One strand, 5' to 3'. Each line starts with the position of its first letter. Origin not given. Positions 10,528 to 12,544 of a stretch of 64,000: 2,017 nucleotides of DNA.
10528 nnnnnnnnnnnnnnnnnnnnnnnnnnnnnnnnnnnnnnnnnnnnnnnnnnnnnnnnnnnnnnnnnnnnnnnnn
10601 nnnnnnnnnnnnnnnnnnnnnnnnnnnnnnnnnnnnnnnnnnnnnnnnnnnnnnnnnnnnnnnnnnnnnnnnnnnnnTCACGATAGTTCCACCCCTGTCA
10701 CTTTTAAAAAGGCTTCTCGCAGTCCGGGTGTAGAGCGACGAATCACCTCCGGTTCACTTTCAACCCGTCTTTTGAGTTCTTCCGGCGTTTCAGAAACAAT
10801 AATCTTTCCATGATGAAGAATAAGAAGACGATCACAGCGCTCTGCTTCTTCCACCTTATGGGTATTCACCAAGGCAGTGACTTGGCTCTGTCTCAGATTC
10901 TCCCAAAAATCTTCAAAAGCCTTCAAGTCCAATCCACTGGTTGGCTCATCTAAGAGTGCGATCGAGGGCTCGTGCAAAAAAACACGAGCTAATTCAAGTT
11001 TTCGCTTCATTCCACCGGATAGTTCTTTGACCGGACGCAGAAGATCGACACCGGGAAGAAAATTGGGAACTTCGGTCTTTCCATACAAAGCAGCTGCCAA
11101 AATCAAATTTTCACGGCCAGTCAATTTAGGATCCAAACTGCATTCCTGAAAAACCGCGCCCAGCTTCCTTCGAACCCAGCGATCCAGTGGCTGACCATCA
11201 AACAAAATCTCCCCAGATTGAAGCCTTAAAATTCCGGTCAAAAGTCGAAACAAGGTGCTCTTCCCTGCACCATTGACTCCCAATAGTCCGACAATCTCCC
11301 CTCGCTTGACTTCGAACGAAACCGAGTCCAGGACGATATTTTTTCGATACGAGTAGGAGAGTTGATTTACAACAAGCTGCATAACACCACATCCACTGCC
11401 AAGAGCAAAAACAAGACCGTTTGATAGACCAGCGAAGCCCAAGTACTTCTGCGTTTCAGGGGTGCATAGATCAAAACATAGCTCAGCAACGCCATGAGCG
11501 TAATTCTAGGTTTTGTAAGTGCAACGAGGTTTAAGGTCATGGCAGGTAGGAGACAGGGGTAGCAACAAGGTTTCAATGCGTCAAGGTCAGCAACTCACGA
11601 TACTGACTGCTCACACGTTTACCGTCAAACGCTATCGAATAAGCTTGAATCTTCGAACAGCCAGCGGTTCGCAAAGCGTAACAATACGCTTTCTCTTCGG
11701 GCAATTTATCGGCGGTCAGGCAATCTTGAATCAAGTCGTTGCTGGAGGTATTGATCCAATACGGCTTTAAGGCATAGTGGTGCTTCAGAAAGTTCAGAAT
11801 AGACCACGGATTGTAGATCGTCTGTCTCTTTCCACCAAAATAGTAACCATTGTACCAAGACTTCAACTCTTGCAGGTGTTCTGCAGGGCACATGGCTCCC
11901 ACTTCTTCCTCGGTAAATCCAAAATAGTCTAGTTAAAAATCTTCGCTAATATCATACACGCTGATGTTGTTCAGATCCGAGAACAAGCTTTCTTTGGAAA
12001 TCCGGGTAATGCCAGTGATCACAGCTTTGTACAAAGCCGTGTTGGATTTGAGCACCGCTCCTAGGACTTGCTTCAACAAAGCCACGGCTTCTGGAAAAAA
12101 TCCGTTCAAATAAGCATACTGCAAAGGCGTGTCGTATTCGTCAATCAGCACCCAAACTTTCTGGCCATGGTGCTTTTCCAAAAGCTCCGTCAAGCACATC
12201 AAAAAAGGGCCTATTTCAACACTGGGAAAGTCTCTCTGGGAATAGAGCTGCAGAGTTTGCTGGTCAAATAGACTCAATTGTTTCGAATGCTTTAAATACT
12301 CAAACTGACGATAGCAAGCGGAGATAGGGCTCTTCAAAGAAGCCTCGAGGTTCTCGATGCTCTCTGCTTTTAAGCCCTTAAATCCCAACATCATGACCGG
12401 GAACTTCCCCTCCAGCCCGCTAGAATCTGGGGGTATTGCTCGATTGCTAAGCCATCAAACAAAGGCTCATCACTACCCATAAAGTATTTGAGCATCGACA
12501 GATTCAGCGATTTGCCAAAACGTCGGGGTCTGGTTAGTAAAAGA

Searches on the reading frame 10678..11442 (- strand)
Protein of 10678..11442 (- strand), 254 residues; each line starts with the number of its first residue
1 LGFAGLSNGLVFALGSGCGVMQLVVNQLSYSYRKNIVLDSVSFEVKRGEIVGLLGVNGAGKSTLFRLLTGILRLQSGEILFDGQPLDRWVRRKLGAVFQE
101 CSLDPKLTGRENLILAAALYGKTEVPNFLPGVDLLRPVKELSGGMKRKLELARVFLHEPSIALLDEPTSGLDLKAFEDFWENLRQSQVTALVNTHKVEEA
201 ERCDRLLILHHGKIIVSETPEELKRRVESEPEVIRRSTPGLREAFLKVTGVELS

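Call 44: search_protein_families(library=pfam, proteins=[window:10678-11442:-], max_evalue=0.001)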
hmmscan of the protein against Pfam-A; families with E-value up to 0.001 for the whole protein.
window:10678-11442:- (254 aa): 2 families
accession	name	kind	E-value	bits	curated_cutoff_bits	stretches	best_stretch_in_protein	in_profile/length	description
PF00005.33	ABC_tran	-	1e-32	114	25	1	38-169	1-137/137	ABC transporter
PF13304.12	AAA_21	-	1.1e-07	32.7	27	0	50-86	1-32/304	AAA domain, putative AbiEii toxin, Type IV TA system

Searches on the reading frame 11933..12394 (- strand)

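Call 44: search_protein_families(library=pfam, proteins=[window:11933-12394:-], max_evalue=0.001)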
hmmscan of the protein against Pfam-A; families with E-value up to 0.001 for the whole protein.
window:11933-12394:- (153 aa): 1 family
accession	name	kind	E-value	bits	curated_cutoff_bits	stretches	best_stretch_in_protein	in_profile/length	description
PF09820.16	AAA-ATPase_like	-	1.5e-15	58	26.1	1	3-138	85-201/201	Predicted AAA-ATPase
